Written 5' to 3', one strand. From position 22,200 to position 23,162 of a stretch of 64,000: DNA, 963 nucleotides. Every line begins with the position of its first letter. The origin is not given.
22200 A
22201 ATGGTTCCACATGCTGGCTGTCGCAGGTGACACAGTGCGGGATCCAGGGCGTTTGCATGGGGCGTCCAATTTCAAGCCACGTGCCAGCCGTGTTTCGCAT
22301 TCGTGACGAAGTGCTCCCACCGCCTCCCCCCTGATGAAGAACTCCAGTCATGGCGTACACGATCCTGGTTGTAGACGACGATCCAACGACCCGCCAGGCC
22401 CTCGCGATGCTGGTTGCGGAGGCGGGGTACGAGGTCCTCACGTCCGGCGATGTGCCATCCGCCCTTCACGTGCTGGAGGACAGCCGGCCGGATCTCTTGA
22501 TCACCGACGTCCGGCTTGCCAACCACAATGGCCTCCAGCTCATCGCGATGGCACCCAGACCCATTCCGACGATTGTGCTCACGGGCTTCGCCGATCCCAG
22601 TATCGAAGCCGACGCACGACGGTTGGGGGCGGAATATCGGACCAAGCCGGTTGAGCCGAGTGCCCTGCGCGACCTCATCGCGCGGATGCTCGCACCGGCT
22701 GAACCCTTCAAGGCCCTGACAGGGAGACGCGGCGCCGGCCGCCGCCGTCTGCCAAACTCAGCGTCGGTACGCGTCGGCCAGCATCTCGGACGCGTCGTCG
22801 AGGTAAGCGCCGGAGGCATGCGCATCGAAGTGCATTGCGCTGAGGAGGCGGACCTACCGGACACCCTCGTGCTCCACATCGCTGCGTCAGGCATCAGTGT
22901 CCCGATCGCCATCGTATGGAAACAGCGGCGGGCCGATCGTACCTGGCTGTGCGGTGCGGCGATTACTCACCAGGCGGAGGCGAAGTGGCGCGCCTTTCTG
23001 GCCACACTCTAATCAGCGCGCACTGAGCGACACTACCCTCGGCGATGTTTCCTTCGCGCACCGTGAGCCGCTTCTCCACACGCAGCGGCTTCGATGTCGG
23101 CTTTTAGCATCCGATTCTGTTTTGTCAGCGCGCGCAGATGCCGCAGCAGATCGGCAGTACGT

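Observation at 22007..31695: Repeated module: REC-PilZ hybrid next to a sensor-less sigma54 activator, a possible c-di-GMP/phosphorylation gate on sigma54 transcription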

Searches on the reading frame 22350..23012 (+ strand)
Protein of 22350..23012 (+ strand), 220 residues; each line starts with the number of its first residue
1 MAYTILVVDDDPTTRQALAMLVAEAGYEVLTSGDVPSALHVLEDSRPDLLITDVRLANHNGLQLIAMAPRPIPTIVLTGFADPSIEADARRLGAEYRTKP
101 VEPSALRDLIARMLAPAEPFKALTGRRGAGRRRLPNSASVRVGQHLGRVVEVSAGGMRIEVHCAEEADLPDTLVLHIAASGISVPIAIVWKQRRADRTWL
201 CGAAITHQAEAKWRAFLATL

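Call 3: search_protein_families(library=pfam, proteins=[window:22350-23012:+], max_evalue=0.01)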
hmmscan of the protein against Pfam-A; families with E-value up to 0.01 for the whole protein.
window:22350-23012:+ (220 aa): 2 families
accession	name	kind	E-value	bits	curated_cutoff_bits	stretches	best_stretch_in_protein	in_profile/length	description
PF00072.30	Response_reg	-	1.8e-16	60.7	30.2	1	5-110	1-110/111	Response regulator receiver domain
PF07238.19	PilZ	-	4.9e-05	24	22.5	1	140-207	18-87/102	PilZ domain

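Call 9: find_homologous_proteins(query=window:22350-23012:+)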
Query window:22350-23012:+ (220 aa): 806 proteins with E <= 0.001 among 3309 candidates; the best 120 are listed.
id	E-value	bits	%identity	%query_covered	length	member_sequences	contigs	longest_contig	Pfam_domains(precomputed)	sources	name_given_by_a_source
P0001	4.1e-137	473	100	100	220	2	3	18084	PF00072.31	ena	-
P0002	3.3e-116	405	85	100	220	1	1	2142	PF07238.20,PF00072.31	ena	-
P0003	1.6e-76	275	63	100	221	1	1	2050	PF00072.31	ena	-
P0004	1.4e-74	269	59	100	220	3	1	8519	PF00072.31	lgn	-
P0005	3.9e-74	267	59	100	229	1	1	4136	PF07238.20,PF00072.31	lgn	-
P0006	6.7e-70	253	58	100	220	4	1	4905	PF00072.31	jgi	jgi:CheY-like chemotaxis protein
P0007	8.0e-68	247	55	100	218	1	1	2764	PF00072.31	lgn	-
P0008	2.1e-65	239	54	100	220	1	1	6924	PF00072.31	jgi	jgi:DNA-binding response OmpR family regulator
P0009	2.2e-64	235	54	99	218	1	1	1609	PF00072.31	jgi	jgi:DNA-binding NarL/FixJ family response regulator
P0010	3.1e-63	232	52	99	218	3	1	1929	PF07238.20,PF00072.31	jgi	-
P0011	5.5e-63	231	50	100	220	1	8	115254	PF07238.20,PF00072.31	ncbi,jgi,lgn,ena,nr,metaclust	ncbi:MAG: hypothetical protein A3F70_10040 [Acidobacteria bacterium RIFCSPLOWO2_12_FULL_67_14]|nr:MA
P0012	9.3e-63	230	52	99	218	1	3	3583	PF00072.31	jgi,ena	jgi:DNA-binding response OmpR family regulator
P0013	1.3e-62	230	52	100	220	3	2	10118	PF07238.20,PF00072.31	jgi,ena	-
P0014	5.9e-61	224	51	100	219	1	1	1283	PF00072.31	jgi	jgi:DNA-binding response OmpR family regulator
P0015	1.6e-60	223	52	100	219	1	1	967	PF07238.20,PF00072.31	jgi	jgi:DNA-binding response OmpR family regulator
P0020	7.5e-59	217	49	100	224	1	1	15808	PF07238.20,PF00072.31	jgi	jgi:CheY-like chemotaxis protein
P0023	9.5e-58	214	49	100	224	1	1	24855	PF07238.20,PF00072.31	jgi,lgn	jgi:DNA-binding response OmpR family regulator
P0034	1.2e-55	207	48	100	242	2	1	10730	PF07238.20,PF00072.31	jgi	jgi:CheY-like chemotaxis protein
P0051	1.0e-51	194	45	100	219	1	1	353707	PF00072.31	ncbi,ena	-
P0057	2.5e-51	193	44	99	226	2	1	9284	PF00072.31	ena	-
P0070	5.5e-51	192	46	98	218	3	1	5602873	PF00072.31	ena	-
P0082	2.9e-50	189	44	99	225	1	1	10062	PF07238.20,PF00072.31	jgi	jgi:DNA-binding response OmpR family regulator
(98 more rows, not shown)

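Call 10: find_encoding_contigs(protein=P0011, flank=10000, max_places=3)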
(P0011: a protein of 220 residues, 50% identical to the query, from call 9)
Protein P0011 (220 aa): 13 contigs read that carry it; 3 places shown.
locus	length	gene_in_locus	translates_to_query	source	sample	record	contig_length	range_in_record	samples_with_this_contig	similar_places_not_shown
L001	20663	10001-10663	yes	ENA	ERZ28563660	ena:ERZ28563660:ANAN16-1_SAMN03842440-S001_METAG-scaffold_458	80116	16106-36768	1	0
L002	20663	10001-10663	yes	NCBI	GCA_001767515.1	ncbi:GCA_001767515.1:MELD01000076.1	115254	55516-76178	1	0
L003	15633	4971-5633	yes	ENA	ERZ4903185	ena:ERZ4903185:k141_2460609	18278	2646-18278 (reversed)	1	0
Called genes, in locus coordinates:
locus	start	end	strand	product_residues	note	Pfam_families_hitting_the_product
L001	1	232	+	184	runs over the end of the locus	-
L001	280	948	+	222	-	-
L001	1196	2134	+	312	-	PF00486:Trans_reg_C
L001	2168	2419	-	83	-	-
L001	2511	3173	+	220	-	PF00072:Response_reg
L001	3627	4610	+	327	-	PF13413:HTH_25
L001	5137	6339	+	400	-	-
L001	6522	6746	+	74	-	-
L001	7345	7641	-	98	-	PF13358:DDE_3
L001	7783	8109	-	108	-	-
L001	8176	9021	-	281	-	-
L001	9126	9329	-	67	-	-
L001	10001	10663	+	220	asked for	PF00072:Response_reg, PF07238:PilZ (weak)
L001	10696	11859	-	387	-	PF00158:Sigma54_activat, PF14532:Sigma54_activ_2, PF25601:AAA_lid_14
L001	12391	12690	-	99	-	PF07238:PilZ (weak)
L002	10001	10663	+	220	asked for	PF00072:Response_reg, PF07238:PilZ (weak)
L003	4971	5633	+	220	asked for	PF00072:Response_reg, PF07238:PilZ (weak)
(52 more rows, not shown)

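Call 11: find_encoding_contigs(protein=P0070, flank=10000, max_places=3)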
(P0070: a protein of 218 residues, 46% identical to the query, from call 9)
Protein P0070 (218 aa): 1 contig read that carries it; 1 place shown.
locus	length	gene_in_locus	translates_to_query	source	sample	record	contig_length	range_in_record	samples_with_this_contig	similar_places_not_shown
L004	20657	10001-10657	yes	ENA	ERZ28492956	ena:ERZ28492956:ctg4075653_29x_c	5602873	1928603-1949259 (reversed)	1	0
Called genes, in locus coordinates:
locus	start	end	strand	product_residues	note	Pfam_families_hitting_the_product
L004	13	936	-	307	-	PF09721:Exosortase_EpsH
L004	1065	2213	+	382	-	PF01590:GAF, PF13185:GAF_2, PF13492:GAF_3 (weak), PF00990:GGDEF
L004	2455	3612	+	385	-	PF00158:Sigma54_activat, PF01078:Mg_chelatase (faint), PF14532:Sigma54_activ_2, PF25601:AAA_lid_14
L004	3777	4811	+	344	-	PF00072:Response_reg, PF13487:HD_5, PF01966:HD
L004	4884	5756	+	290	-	-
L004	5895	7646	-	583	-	PF13464:RodZ_C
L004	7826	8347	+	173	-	-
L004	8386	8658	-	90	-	-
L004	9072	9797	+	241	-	-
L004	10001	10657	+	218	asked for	PF00072:Response_reg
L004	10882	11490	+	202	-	PF13413:HTH_25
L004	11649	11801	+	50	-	PF18919:DUF5670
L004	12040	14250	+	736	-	PF13493:DUF4118, PF01590:GAF, PF13185:GAF_2 (weak), PF01590:GAF, PF13185:GAF_2, PF13492:GAF_3 (weak), PF00512:HisKA, PF02518:HATPase_c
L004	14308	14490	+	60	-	-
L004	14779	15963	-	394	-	PF12679:ABC2_membrane_2, PF12698:ABC2_membrane_3, PF01061:ABC2_membrane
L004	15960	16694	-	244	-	PF00005:ABC_tran, PF13304:AAA_21 (faint)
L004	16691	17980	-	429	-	PF00561:Abhydrolase_1, PF08386:Abhydrolase_4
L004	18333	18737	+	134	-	PF19649:DUF6152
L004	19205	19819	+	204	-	-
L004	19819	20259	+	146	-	-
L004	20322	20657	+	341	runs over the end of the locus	PF04909:Amidohydro_2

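Call 13: find_related_loci(query=A1, collection=genome_contigs, flank=10000)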
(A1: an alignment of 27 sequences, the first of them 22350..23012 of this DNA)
Query A1 (220 aa) in genome_contigs; peptide patterns used: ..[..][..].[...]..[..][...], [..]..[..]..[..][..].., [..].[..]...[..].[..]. (x = any residue, [..] = any of these).
599 stretches matched a pattern (row limit reached: there are more); 369 encode a relative of the query (tblastn E <= 1e-3); the best 80 are kept; 80 distinct loci.
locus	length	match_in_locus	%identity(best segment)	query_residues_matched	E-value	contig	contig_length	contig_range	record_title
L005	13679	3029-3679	43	1-220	1e-54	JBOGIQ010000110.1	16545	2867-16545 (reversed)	MAG: Vicinamibacterales bacterium isolate SD8020_metabat2.bin.2 NODE_202_length_16545_cov_1.956328, whole genome shotgun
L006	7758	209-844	44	5-217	3e-50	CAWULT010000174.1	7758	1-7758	MAG: uncultured bacterium isolate SRR1514963_concoct_84_1705335390 genome assembly, contig: ERZ11848522.3104, whole geno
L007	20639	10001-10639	40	5-217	9e-49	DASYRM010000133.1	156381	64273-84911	MAG TPA_asm: Vicinamibacterales bacterium isolate SMAG_U4511 k141_2223932, whole genome shotgun sequence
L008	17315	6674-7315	42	1-217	6e-49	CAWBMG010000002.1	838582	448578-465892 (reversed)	MAG: uncultured Acidobacteriota bacterium isolate MFD02242.bin.1.279 genome assembly, contig: contig_12997, whole genome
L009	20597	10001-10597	40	3-202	2e-46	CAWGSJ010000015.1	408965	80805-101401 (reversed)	MAG: uncultured Acidobacteriota bacterium isolate MFD06229.bin.2.219 genome assembly, contig: contig_7451, whole genome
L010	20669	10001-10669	40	1-220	9e-45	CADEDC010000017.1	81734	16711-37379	MAG: uncultured Acidobacteria bacterium isolate Acidobacteria sp. RBC058 genome assembly, contig: MAG058_17, whole genom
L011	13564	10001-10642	38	4-220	1e-38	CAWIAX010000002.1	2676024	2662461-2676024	MAG: uncultured Acidobacteriota bacterium isolate MFD01275.bin.2.119 genome assembly, contig: contig_2555, whole genome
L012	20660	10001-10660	34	1-220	1e-32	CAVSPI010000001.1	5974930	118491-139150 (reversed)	MAG: uncultured Acidobacteriota bacterium isolate MFD01275.bin.2.72 genome assembly, contig: contig_13227, whole genome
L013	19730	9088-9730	35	4-217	1e-39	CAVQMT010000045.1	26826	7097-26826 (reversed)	MAG: uncultured Acidobacteriota bacterium isolate MFD00072.bin.2.96 genome assembly, contig: contig_65187, whole genome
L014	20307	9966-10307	48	5-118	1e-26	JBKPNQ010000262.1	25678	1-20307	MAG: Acidobacteriota bacterium isolate GS_HAYS_MAG_00036 GS_HAYS_000001652586, whole genome shotgun sequence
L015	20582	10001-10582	33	22-217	3e-26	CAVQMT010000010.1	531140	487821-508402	MAG: uncultured Acidobacteriota bacterium isolate MFD00072.bin.2.96 genome assembly, contig: contig_14093, whole genome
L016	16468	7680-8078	37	4-136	8e-17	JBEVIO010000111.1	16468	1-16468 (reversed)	MAG: Candidatus Binatia bacterium isolate T2R6BO_autometa_bin_0099 T2R6BO_autometa_bin_0099_k133_3384267, whole genome s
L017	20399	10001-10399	35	4-136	2e-15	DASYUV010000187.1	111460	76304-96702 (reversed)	MAG TPA_asm: Candidatus Binatia bacterium isolate SMAG_U4604 k141_225647, whole genome shotgun sequence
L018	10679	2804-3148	36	4-114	1e-14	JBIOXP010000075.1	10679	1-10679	MAG: Candidatus Binatia bacterium isolate MAG053 k127_1570931, whole genome shotgun sequence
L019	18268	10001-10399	34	4-136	2e-14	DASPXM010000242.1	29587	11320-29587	MAG TPA_asm: Verrucomicrobiia bacterium isolate SMAG_U11567 k141_27650, whole genome shotgun sequence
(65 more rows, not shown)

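Call 16: find_encoding_contigs(protein=P0023, flank=10000, max_places=2)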
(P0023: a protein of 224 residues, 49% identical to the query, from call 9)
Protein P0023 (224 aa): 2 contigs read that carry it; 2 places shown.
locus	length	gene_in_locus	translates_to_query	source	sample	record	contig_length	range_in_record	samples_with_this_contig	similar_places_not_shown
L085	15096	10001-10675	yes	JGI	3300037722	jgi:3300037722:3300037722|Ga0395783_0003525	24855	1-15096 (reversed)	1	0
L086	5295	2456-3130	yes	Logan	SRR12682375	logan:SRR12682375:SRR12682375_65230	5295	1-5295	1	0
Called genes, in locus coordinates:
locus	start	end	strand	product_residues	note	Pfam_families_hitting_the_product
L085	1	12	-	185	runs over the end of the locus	PF00293:NUDIX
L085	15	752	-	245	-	-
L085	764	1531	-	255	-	-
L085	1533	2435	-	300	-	PF00005:ABC_tran, PF13304:AAA_21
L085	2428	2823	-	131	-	PF00392:GntR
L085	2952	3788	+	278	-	PF02739:5_3_exonuc_N, PF01367:5_3_exonuc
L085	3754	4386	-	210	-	-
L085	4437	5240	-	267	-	PF20240:DUF6597, PF00165:HTH_AraC (weak), PF12833:HTH_18, PF00165:HTH_AraC (weak)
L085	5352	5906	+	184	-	-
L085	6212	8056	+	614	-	PF02543:Carbam_trans_N, PF16861:Carbam_trans_C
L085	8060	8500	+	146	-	-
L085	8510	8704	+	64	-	PF19451:DUF5989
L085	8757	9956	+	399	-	PF13472:Lipase_GDSL_2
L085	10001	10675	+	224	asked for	PF00072:Response_reg, PF07238:PilZ (weak)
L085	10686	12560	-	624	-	PF01757:Acyl_transf_3, PF19040:SGNH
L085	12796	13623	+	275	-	PF13468:Glyoxalase_3 (faint), PF18029:Glyoxalase_6 (faint), PF00903:Glyoxalase, PF13669:Glyoxalase_4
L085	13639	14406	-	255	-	PF10604:Polyketide_cyc2 (weak), PF08327:AHSA1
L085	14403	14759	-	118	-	PF01022:HTH_5 (weak), PF12840:HTH_20 (weak)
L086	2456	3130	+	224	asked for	PF00072:Response_reg, PF07238:PilZ (weak)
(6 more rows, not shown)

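Call 17: find_encoding_contigs(protein=P0020, flank=10000, max_places=2)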
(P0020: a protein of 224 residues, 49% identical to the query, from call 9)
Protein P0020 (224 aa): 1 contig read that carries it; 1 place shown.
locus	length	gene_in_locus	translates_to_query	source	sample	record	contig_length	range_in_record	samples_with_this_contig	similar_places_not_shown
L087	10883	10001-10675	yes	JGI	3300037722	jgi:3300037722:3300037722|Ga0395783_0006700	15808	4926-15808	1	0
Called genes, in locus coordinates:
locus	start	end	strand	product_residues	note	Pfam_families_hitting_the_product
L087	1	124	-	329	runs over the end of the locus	PF13191:AAA_16 (weak), PF13604:AAA_30 (weak), PF13401:AAA_22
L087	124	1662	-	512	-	PF02706:Wzz (weak), PF13807:GNVR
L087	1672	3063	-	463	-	-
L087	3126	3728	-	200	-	PF02563:Poly_export, PF10531:SLBB, PF22461:SLBB_2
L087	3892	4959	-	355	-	PF00158:Sigma54_activat, PF14532:Sigma54_activ_2, PF01078:Mg_chelatase (faint), PF07728:AAA_5 (faint), PF25601:AAA_lid_14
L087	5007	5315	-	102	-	PF07238:PilZ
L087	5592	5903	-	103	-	PF07238:PilZ (weak)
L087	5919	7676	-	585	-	-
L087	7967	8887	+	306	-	-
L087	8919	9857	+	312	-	PF01073:3Beta_HSD, PF01370:Epimerase, PF02719:Polysacc_synt_2 (faint), PF04321:RmlD_sub_bind, PF07993:NAD_binding_4 (faint), PF16363:GDP_Man_Dehyd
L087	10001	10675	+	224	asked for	PF00072:Response_reg, PF07238:PilZ (weak)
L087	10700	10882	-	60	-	?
